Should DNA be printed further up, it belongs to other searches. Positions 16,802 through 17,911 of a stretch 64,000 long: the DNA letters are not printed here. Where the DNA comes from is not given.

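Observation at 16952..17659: J-domain / zinc-ribbon / PilZ fusion: possible c-di-GMP-responsive Hsp70 co-chaperone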

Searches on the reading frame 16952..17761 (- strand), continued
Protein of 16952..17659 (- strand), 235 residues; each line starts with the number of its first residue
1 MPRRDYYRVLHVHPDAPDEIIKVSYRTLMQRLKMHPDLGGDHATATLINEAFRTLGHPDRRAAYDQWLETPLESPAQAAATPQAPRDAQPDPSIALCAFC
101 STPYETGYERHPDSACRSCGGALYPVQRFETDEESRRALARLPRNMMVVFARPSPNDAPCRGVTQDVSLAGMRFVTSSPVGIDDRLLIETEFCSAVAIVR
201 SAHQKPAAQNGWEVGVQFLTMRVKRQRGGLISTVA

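Call 32: fold_search(model_id=the predicted structure, library=pdb)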
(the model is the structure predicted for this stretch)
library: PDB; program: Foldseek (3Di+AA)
matches with E <= 10: 883; with E <= 0.001: 8
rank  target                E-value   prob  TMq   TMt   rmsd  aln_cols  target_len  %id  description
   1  3ucs_C                3.3e-04  1.00  0.26  0.78   2.3        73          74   34  Crystal structure of the complex between CBPA J-domain and CBPM (released 2013-07-03)
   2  4p00_A                3.5e-04  1.00  0.28  0.10   2.9        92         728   14  Bacterial Cellulose Synthase in complex with cyclic-di-GMP and UDP (released 2014-04-09)
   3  4j7z_A                4.0e-04  1.00  0.27  0.61  14.0        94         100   28  Thermus thermophilus DNAJ J- and G/F-DOMAINS (released 2013-07-31)
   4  3ucs_D                5.0e-04  1.00  0.26  0.84   1.7        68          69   35  Crystal structure of the complex between CBPA J-domain and CBPM (released 2013-07-03)
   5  2och                  5.6e-04  1.00  0.25  0.81   2.2        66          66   39  J-domain of dnj-12 from Caenorhabditis elegans (released 2007-01-23)
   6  4j7z_F                6.0e-04  1.00  0.26  0.63   2.2        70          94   33  Thermus thermophilus DNAJ J- and G/F-DOMAINS (released 2013-07-31)
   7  2ctp_MODEL_1_A        7.1e-04  1.00  0.26  0.73   2.9        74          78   35  Solution structure of J-domain from human DnaJ subfamily B menber 12 (released 2005-11-24)
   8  4j7z_E                9.5e-04  1.00  0.27  0.62   1.7        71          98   34  Thermus thermophilus DNAJ J- and G/F-DOMAINS (released 2013-07-31)
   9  9dyv_MODEL_1_A        1.0e-03  1.00  0.26  0.50   8.8        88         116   30  Assembly and functional mechanisms of the Hsp70-Hsp40 chaperone machinery (released 2025-10-22)
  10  5ej1_A                1.1e-03  1.00  0.28  0.10   2.7        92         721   15  Pre-translocation state of bacterial cellulose synthase (released 2016-03-30)
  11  8j07_U                1.1e-03  1.00  0.25  0.20   2.0        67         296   36  96nm repeat of human respiratory doublet microtubule and associated axonemal complexes (released 2023-07-26)
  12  7tgh_J1               1.1e-03  1.00  0.25  0.23  13.2        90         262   30  Cryo-EM structure of respiratory super-complex CI+III2 from Tetrahymena thermophila (released 2022-04-06)
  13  4j7z_D                1.1e-03  1.00  0.28  0.59  14.2        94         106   28  Thermus thermophilus DNAJ J- and G/F-DOMAINS (released 2013-07-31)
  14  4hg6_A                1.2e-03  1.00  0.28  0.09   2.2        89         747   16  Structure of a cellulose synthase - cellulose translocation intermediate (released 2012-12-19)
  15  2gjg                  1.2e-03  1.00  0.28  0.27   5.3        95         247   15  CRYSTAL STRUCTURE OF A PILZ-CONTAINING PROTEIN (PP4397) FROM PSEUDOMONAS PUTIDA KT2440 AT 2.25 A RESOLUTION (released 2006-04-25)
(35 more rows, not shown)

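Call 61: find_related_loci(query=L050:6001-6735:+, collection=genome_contigs, flank=3000)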
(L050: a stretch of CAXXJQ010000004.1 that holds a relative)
Query L050:6001-6735:+ (245 aa) in genome_contigs; peptide patterns used: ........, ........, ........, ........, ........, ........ (x = any residue, [..] = any of these).
37 stretches matched a pattern; 3 encode a relative of the query (tblastn E <= 1e-3); 3 distinct loci.
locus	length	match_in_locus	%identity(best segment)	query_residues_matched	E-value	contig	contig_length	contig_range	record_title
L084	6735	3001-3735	100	1-245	4e-170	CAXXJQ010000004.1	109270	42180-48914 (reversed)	MAG: Desulfuromonadales bacterium isolate 9856a9eb-0080-408b-a1e2-7796c5ec94f2 genome assembly, contig: contig_4, whole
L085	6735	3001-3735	86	1-245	4e-147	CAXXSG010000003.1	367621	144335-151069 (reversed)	MAG: Desulfuromonadales bacterium isolate 6016047e-6e17-45bc-a6b3-1d06a646f10b genome assembly, contig: contig_3, whole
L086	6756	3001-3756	45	1-245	7e-70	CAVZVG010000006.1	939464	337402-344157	MAG: uncultured Gammaproteobacteria bacterium isolate MFD02416.bin.1.7 genome assembly, contig: contig_36710, whole geno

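Call 62: list_cluster_members(proteins=[P0006, P0010, P0024, P0037, P0039, P0059, P0074, P0079, P0095, P0097])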
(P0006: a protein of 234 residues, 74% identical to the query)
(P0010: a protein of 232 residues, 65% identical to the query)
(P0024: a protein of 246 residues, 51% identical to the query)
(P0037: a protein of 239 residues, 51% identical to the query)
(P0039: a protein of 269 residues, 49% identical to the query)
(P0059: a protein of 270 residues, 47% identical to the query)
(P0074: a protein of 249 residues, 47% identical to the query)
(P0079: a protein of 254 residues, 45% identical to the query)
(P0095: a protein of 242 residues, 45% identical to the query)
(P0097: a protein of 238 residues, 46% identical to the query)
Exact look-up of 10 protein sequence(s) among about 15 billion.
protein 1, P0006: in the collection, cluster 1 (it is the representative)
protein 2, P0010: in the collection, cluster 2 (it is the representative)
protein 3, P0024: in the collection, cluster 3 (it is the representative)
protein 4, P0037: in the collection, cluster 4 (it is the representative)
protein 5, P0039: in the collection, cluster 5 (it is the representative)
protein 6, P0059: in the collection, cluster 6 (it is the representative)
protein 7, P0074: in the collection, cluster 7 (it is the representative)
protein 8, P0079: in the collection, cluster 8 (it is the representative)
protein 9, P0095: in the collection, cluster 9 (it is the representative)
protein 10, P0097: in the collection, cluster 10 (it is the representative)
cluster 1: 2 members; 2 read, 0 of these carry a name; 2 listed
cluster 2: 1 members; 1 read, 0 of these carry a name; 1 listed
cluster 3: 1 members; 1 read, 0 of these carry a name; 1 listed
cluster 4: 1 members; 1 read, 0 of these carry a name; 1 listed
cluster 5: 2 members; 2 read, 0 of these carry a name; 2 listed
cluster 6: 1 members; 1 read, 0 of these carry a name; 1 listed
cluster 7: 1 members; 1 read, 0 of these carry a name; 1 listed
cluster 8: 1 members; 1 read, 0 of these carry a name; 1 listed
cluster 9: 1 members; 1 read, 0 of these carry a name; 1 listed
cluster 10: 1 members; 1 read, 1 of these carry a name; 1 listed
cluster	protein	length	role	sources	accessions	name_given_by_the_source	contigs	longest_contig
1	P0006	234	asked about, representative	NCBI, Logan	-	-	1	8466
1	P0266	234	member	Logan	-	-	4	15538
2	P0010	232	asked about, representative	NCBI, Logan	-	-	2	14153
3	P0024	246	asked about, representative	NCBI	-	-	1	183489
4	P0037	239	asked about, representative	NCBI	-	-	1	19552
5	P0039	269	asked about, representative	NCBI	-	-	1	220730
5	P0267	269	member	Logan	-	-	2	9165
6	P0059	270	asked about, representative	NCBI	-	-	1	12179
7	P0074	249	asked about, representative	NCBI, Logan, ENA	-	-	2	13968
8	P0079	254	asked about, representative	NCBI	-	-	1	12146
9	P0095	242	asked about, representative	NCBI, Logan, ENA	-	-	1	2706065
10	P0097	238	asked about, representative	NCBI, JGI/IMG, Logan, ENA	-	hypothetical protein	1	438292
